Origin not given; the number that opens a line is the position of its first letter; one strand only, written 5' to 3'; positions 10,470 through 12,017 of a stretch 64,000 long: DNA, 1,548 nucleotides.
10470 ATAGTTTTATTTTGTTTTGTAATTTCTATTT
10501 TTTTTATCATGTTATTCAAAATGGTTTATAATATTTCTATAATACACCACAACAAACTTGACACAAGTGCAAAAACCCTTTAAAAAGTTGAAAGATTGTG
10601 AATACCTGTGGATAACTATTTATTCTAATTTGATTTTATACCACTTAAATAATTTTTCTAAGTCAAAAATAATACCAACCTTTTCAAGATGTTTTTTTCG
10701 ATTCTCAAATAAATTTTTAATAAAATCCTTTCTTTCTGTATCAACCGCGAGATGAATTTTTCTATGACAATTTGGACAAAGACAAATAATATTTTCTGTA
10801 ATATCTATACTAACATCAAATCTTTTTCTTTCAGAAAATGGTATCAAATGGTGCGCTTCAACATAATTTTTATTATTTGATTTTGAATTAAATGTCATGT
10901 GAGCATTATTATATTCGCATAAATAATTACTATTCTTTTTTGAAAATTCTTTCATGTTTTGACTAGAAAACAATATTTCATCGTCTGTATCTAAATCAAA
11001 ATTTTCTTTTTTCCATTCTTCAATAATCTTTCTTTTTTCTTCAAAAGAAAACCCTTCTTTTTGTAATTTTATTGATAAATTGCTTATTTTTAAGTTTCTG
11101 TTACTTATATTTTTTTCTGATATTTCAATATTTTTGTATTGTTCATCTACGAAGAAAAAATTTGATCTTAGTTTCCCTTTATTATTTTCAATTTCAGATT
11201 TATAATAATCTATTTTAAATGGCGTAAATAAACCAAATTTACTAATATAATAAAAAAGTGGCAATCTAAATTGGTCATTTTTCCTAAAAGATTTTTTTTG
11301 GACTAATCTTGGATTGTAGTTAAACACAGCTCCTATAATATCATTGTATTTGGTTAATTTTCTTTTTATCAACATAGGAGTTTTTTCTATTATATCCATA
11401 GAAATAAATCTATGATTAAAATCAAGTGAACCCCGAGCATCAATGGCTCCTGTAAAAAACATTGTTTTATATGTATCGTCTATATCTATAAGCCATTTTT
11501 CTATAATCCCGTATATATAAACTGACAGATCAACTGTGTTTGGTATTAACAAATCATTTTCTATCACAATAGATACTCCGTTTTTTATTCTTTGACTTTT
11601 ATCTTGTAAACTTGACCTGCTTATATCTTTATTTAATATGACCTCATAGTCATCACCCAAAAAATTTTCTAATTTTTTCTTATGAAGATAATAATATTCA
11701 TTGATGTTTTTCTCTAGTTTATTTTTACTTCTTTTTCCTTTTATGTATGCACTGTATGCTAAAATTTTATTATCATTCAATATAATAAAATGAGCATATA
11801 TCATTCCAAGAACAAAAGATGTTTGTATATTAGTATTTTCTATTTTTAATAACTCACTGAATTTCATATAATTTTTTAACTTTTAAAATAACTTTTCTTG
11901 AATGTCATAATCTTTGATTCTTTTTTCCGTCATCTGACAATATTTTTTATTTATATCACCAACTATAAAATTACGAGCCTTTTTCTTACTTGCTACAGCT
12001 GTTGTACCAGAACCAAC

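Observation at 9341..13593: Four-gene defence operon: m5C MTase + beta-class N4/N6 MTase + large HNH-domain protein + AAA_21/ABC ATPase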

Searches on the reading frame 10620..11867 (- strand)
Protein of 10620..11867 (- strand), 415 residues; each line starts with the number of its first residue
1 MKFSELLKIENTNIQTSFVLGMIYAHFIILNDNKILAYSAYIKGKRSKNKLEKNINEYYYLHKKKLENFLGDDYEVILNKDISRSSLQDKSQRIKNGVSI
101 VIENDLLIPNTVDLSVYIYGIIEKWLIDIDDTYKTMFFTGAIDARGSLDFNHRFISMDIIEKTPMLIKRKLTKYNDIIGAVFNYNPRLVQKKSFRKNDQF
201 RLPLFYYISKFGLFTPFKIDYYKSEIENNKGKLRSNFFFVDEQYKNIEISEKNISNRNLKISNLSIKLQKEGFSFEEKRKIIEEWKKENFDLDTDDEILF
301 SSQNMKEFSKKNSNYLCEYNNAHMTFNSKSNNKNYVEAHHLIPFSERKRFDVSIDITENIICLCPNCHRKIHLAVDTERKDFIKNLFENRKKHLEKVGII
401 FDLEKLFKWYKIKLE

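Call 3: search_protein_families(library=pfam, proteins=[window:10620-11867:-], max_evalue=0.1)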
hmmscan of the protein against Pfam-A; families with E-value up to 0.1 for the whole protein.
window:10620-11867:- (415 aa): 3 families
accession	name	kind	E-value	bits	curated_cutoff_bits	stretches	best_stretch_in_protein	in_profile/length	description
PF13391.12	HNH_2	-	2.1e-06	27.9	21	1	330-369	6-56/66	HNH endonuclease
PF01844.29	HNH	-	1.7e-05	25.3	21.4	1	334-372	12-45/47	HNH endonuclease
PF23382.1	DUF7097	-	0.017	15.4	27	1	281-374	44-138/175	Family of unknown function (DUF7097)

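Call 4: search_protein_families(library=padloc, proteins=[window:10620-11867:-], max_evalue=0.1)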
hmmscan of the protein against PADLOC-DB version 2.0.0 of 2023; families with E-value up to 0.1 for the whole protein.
window:10620-11867:- (415 aa): 4 families
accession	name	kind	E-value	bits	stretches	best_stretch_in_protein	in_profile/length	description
PDLC03656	mREase_IV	-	2e-09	35.6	1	304-389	194-271/277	Type IV methyl-directed restriction enzyme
PDLC00746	Effector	-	0.00069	16.7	1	324-398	43-120/389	Endonuclease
PDLC00740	Effector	-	0.0065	13.3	1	355-377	81-103/391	Endonuclease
PDLC01999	SAVED1--SAVED_HNH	-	0.02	11.8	1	316-385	31-108/387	-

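Call 5: search_protein_families(library=ncbifam, proteins=[window:10620-11867:-], max_evalue=0.1)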
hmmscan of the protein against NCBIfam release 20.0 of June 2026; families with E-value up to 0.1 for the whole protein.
window:10620-11867:- (415 aa): 0 families

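Call 6: search_solved_structures(query=window:10620-11867:-, max_evalue=10, show_alignments=2)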
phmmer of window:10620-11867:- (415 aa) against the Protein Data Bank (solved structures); distinct sequences matched with E-value up to 10: 2.
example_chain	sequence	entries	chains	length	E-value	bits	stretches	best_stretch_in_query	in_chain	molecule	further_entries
6ghc_A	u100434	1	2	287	3.3e-07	33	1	311-389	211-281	5-methylcytosine-specific restriction enzyme A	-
8fm1_A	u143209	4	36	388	1.2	11.4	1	317-384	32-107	SAVED domain-containing protein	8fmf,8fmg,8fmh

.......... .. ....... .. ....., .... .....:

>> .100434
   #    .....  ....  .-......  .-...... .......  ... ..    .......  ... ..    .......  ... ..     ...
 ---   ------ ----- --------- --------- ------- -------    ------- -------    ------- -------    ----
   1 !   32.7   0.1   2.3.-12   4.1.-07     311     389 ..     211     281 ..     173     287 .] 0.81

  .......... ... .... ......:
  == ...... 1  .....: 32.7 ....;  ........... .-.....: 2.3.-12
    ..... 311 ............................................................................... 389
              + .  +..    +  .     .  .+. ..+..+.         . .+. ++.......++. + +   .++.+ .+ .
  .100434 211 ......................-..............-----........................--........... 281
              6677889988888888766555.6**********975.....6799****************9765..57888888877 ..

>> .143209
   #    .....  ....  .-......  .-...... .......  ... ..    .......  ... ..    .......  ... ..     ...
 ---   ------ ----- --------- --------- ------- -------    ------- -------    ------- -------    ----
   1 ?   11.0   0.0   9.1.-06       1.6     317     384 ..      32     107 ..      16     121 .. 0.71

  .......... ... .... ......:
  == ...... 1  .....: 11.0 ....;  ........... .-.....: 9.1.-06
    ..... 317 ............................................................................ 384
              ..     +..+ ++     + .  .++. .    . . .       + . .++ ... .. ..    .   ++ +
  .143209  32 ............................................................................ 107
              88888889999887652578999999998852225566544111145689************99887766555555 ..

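Call 8: search_protein_families(library=phrogs, proteins=[window:10620-11867:-], max_evalue=0.1)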
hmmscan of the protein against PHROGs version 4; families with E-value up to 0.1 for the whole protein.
window:10620-11867:- (415 aa): 13 families
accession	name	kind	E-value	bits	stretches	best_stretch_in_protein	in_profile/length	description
phrog_15103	-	unknown function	3.6e-10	40.7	1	301-382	190-265/280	-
phrog_144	-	DNA, RNA and nucleotide metabolism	3e-06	28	1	304-391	74-154/175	HNH endonuclease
phrog_5200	-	DNA, RNA and nucleotide metabolism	4.5e-06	27.7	1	306-397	32-105/154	HNH endonuclease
phrog_119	-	DNA, RNA and nucleotide metabolism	1.1e-05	25.5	1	265-387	157-274/443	HNH endonuclease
phrog_8048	-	DNA, RNA and nucleotide metabolism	3.2e-05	24.3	1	303-377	165-231/273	HNH endonuclease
phrog_1271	-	DNA, RNA and nucleotide metabolism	0.00022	21.7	1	299-381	253-325/361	HNH endonuclease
phrog_1423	-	DNA, RNA and nucleotide metabolism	0.00023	20.4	1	268-373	474-558/1040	Reverse transcriptase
phrog_8446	-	DNA, RNA and nucleotide metabolism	0.0036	18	1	313-372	139-196/211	HNH endonuclease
phrog_30726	-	unknown function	0.042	14.7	0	346-373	88-112/159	-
phrog_8660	-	DNA, RNA and nucleotide metabolism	0.055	14.6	1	311-368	121-173/196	HNH endonuclease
phrog_7370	-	DNA, RNA and nucleotide metabolism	0.064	14.3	1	307-391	27-103/115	HNH endonuclease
phrog_21057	-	unknown function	0.07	14.1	0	351-374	13-37/72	-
phrog_14823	-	unknown function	0.1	13.9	0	14-65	36-87/153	-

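Call 9: find_homologous_proteins(query=window:10620-11867:-, max_evalue=0.001)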
Query window:10620-11867:- (415 aa): 77 proteins with E <= 0.001 among 8000 candidates.
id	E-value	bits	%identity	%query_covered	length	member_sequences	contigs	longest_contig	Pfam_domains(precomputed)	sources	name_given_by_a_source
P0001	4.7e-269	910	100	100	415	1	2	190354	PF13391.13,PF01844.30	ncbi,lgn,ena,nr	ncbi:MAG: hypothetical protein Athens071416_86 [Parcubacteria group bacterium Athens0714_16]|nr:MAG:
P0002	1.0e-187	642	69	100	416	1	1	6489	PF13391.13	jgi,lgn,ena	-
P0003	1.5e-161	556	62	100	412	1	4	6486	PF13391.13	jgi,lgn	jgi:hypothetical protein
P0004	5.4e-159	548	60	100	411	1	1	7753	-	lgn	-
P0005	3.8e-156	538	60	99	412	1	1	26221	-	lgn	-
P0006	2.0e-153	529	59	99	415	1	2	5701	PF13391.13,PF01844.30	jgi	jgi:hypothetical protein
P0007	8.0e-139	481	55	99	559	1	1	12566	PF00717.29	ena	-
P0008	1.5e-136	474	57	99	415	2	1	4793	PF01844.30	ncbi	-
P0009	5.2e-130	452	55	99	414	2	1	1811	PF13391.13,PF01844.30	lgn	-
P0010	9.5e-126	438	52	99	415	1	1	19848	PF01844.30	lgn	-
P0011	2.5e-121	424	50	99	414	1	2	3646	PF13391.13,PF01844.30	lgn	-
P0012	1.4e-116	408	52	100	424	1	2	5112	PF13391.13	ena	-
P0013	1.9e-116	408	52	99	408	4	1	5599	-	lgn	-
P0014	1.0e-115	405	50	99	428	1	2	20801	PF13391.13,PF01844.30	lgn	-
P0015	1.7e-114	401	51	100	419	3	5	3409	PF13391.13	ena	-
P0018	6.8e-109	383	49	99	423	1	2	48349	-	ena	-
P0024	1.5e-105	372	46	99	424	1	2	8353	PF13391.13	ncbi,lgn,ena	-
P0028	5.7e-104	367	48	99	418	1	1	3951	PF13391.13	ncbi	-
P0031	3.9e-102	360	49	100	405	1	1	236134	PF01844.30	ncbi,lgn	-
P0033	1.8e-100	355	47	99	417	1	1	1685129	PF13391.13,PF01844.30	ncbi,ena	-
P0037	5.4e-99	350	47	100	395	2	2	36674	PF13391.13,PF01844.30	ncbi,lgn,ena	-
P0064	3.0e-22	97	46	24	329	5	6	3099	PF13391.13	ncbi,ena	ncbi:MAG: HNH endonuclease [Flavobacteriales bacterium]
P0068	5.0e-20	90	43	30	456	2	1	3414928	PF01844.30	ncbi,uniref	ncbi:HNH endonuclease [Planococcus rifietoensis]|uniref:HNH endonuclease n=1 Tax=Planococcus rifieto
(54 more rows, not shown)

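Call 13: find_related_loci(query=A1, collection=genome_contigs, flank=10000)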
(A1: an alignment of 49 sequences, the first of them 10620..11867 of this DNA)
Query A1 (415 aa) in genome_contigs; peptide patterns used: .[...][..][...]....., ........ (x = any residue, [..] = any of these).
586 stretches matched a pattern; 251 encode a relative of the query (tblastn E <= 1e-3); the best 80 are kept; 80 distinct loci.
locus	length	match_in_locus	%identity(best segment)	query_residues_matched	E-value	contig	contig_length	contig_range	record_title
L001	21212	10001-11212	49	1-413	6e-109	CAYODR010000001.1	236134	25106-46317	MAG TPA_asm: uncultured Candidatus Saccharibacteria bacterium isolate SRP344714_co1_234 genome assembly, contig: NODE_10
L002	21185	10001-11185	47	1-414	5e-102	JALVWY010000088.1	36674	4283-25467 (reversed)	MAG: Campylobacterales bacterium isolate M10_metabat2_scaf2bin.051 M10_NODE_376_length_36674_cov_99.341122, whole genome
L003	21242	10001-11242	47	1-410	4e-99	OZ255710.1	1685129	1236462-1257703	MAG: Spirochaetota bacterium isolate a7f1a94c-9136-4de9-b90b-9fe1f7c3fbf8 genome assembly, chromosome: 1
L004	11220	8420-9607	44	1-413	3e-96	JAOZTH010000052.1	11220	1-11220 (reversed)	MAG: Arcobacteraceae bacterium isolate GMC7.metabat2.111 GMC7_2768_length_11220_cov_26.348768, whole genome shotgun sequ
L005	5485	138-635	51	243-413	2e-44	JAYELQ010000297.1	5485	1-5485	MAG: Campylobacterota bacterium isolate MAG103 MAG103_297, whole genome shotgun sequence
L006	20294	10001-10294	49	313-410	4e-29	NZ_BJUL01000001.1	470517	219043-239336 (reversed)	Vreelandella venusta strain NBRC 102221 sequence01, whole genome shotgun sequence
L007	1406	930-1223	51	313-410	4e-28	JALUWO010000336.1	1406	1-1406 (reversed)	MAG: Candidatus Gracilibacteria bacterium isolate 131-447_maxbin2_scaf2bin.059 131-447_scaffold_50123_c1, whole genome s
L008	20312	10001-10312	49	309-412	2e-27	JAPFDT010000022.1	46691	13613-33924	MAG: Pseudogracilibacillus sp. isolate bin_8_DannyCat k141_9699, whole genome shotgun sequence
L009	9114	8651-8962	46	309-412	9e-27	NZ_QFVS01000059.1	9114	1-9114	Kurthia zopfii strain ATCC 33403 NODE_59_length_9114_cov_130.208523, whole genome shotgun sequence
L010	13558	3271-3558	53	313-411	1e-26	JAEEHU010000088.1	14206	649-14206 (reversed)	MAG: Acholeplasmatales bacterium isolate Tb.RUG.13 k141_5991292_flag=1_multi=52.0000_len=14206, whole genome shotgun seq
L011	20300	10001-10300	46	313-412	2e-26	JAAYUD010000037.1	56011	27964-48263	MAG: Bacteroidales bacterium isolate AS27yjCOA_134 74373_AS27, whole genome shotgun sequence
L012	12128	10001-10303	51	312-411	3e-26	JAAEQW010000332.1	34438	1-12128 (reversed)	MAG: Candidatus Omnitrophota bacterium isolate Gpa_28 GpaG_CONTIG4843253, whole genome shotgun sequence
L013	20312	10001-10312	49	308-411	8e-26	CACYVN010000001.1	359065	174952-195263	uncultured bacterium isolate RUG12313 genome assembly, contig: RUG12313_asm_1, whole genome shotgun sequence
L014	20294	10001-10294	49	313-410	1e-25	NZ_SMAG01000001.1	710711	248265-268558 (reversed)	Hazenella coriacea strain DSM 45707 Ga0244714_101, whole genome shotgun sequence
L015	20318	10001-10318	42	307-412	1e-25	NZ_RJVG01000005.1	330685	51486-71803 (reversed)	Mobilisporobacter senegalensis strain DSM 26537 Ga0244700_105, whole genome shotgun sequence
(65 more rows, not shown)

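Call 18: predict_structure(alignment_id=A1)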
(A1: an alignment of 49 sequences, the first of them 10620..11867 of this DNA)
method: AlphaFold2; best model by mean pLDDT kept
length: 415 residues; sequences in the alignment: 49
mean_pLDDT: 87.7   pTM: 0.87
mean pLDDT of the five models: 87.7, 86.2, 85.5, 85.0, 84.7
residues with pLDDT >= 90: 255; 70-90: 118; 50-70: 40; < 50: 2
segments of 3 or more residues with pLDDT < 50: none
pLDDT, mean of each block of 10 residues (from residue 1): 94 96 96 94 93 97 98 96 91 93 91 90 93 94 94 89 82 84 60 72 92 97 93 93 87 55 65 74 73 72 85 92 84 89 93 93 93 91 95 92 94 82
secondary structure, 60 per line:
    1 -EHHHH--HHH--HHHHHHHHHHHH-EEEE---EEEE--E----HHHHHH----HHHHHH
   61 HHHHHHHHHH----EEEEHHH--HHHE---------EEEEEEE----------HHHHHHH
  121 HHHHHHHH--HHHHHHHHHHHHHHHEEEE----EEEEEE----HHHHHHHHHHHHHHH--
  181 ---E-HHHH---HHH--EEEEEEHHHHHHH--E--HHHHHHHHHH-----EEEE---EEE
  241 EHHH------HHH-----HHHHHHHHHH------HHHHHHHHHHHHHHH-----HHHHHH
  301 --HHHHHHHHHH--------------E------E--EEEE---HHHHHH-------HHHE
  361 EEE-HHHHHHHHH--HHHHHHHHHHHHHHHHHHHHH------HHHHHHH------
elements in order: H3-6 H14-25 E27-30 E34-37 H45-50 H55-70 E75-78 E97-103 H114-128 H131-145 E146-149 E154-159 H164-178 H186-189 E198-203 H204-210 H216-225 E231-234 E238-241 H259-268 H275-289 H295-300 H303-312 E337-340 H344-349 E360-363 H365-373 H376-396 H403-409

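Call 21: find_related_loci(query=A1, collection=metagenome_contigs, flank=10000)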
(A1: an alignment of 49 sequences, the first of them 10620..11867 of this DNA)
Query A1 (415 aa) in metagenome_contigs; peptide patterns used: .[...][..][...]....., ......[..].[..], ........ (x = any residue, [..] = any of these).
600 stretches matched a pattern (row limit reached: there are more); 208 encode a relative of the query (tblastn E <= 1e-3); the best 80 are kept; 80 distinct loci.
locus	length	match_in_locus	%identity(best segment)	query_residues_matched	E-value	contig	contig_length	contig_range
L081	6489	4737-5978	69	1-415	0e+0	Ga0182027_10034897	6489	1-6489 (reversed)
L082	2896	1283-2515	55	1-412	3e-155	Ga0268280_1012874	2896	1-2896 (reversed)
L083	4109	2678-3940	46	1-410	7e-101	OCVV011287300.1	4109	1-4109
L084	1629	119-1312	46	1-414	2e-107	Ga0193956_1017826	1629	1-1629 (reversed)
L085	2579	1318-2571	46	1-410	7e-99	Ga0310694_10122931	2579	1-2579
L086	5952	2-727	48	167-410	3e-61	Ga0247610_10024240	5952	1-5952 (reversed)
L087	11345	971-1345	46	286-410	1e-29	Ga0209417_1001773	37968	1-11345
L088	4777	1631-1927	51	313-411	9e-29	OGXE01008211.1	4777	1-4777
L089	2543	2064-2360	47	314-412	4e-27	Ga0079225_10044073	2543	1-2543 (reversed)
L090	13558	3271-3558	53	313-411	5e-27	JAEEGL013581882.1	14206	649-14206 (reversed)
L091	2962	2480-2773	50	313-410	5e-27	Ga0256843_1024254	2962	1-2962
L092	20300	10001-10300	45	313-412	1e-25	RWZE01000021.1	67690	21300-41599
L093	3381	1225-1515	53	315-411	7e-26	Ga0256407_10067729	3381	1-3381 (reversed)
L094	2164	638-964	46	302-410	2e-25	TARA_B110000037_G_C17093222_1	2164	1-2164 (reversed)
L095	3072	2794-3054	51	313-399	2e-25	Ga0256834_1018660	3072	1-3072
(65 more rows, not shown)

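Call 24: find_encoding_contigs(protein=P0005, flank=8000, max_places=3)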
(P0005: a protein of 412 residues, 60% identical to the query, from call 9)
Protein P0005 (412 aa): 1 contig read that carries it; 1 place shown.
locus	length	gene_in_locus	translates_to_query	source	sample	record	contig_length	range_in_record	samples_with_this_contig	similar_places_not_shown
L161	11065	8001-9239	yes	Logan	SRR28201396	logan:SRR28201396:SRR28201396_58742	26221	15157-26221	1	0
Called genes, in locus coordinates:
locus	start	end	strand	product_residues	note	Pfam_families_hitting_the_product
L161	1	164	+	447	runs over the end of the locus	PF00749:tRNA-synt_1c, PF19269:Anticodon_2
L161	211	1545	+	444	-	PF01551:Peptidase_M23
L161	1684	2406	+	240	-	PF13482:RNase_H_2, PF03104:DNA_pol_B_exo1 (weak), PF10108:DNA_pol_B_exo2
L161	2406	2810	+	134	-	-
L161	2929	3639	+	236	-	-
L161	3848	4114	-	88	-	-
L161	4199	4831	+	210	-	PF00730:HhH-GPD, PF00633:HHH (weak)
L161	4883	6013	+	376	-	PF06779:MFS_4 (weak), PF07690:MFS_1, PF12832:MFS_1_like, PF13347:MFS_2, PF00083:Sugar_tr, PF07690:MFS_1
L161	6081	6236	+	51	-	-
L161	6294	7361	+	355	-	PF00145:DNA_methylase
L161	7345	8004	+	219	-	PF01555:N6_N4_Mtase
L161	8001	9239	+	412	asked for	-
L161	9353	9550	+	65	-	-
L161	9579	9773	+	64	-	-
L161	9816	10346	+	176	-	-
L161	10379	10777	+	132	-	PF03073:TspO_MBR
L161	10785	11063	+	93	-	?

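Call 25: find_encoding_contigs(protein=P0018, flank=8000, max_places=3)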
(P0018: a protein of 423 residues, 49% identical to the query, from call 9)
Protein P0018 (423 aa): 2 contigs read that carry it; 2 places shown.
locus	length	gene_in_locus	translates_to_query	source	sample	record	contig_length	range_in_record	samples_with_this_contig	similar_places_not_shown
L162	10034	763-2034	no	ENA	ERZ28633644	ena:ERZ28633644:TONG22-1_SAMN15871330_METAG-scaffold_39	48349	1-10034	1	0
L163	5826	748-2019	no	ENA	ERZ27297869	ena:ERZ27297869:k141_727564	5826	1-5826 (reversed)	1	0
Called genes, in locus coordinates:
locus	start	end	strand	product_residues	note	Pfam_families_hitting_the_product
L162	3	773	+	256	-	?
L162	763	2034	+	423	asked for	-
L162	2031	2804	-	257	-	-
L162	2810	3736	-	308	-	PF04471:Mrr_cat, PF13156:Mrr_cat_2 (weak)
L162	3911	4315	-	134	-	PF14190:DUF4313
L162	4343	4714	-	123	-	-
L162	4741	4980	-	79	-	-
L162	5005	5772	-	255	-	-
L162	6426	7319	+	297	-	PF01545:Cation_efflux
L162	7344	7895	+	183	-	PF00719:Pyrophosphatase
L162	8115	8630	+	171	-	PF00466:Ribosomal_L10, PF27436:RL10_C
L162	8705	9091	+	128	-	PF16320:Ribosomal_L12_N, PF00542:Ribosomal_L12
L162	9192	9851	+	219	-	PF00318:Ribosomal_S2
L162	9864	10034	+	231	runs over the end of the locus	-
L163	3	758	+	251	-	?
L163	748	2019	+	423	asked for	-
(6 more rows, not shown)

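Call 74: list_cluster_members(proteins=[P0008, P0028, P0024, P0031, P0033, P0037, P0064, P0068])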
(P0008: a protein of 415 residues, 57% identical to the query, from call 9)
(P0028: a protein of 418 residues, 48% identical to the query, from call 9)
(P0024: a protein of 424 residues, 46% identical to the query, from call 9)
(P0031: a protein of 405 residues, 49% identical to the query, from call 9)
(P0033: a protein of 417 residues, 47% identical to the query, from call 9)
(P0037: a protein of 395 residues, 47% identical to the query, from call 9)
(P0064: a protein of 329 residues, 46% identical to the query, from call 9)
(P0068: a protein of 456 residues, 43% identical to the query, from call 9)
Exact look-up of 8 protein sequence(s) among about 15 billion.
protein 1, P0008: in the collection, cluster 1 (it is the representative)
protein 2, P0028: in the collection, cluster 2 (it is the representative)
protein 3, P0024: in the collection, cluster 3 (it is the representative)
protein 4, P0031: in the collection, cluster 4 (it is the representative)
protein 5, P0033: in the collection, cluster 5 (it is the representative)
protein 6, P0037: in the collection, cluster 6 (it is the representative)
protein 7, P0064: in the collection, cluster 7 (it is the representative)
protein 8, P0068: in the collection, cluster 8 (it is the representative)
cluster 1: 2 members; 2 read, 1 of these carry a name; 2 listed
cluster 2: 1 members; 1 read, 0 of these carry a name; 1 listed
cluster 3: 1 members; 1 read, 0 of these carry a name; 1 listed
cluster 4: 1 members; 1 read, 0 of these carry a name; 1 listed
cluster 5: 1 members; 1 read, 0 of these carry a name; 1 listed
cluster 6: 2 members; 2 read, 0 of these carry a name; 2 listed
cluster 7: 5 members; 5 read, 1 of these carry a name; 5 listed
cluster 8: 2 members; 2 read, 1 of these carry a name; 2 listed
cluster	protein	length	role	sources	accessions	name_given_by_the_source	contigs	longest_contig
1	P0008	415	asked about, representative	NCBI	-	-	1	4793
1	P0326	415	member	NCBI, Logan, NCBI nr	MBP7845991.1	MAG: HNH endonuclease [Candidatus Pacebacteria bacterium] | HNH endonuclease [Candidatus Paceibacterota bacterium]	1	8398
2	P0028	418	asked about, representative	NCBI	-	-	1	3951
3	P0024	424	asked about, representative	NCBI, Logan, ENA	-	-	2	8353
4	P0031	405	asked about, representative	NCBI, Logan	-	-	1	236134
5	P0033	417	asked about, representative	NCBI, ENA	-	-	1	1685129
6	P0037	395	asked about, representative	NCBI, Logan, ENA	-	-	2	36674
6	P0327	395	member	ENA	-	-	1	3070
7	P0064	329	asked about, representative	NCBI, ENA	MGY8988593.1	MAG: HNH endonuclease [Flavobacteriales bacterium]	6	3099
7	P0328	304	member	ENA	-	-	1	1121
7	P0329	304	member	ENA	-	-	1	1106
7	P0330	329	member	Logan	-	-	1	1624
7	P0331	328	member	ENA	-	-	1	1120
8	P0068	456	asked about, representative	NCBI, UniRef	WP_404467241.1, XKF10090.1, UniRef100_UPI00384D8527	HNH endonuclease [Planococcus rifietoensis] | HNH endonuclease n=1 Tax=Planococcus rifietoensis TaxID=200991 RepID=UPI00384D8527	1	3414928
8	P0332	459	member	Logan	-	-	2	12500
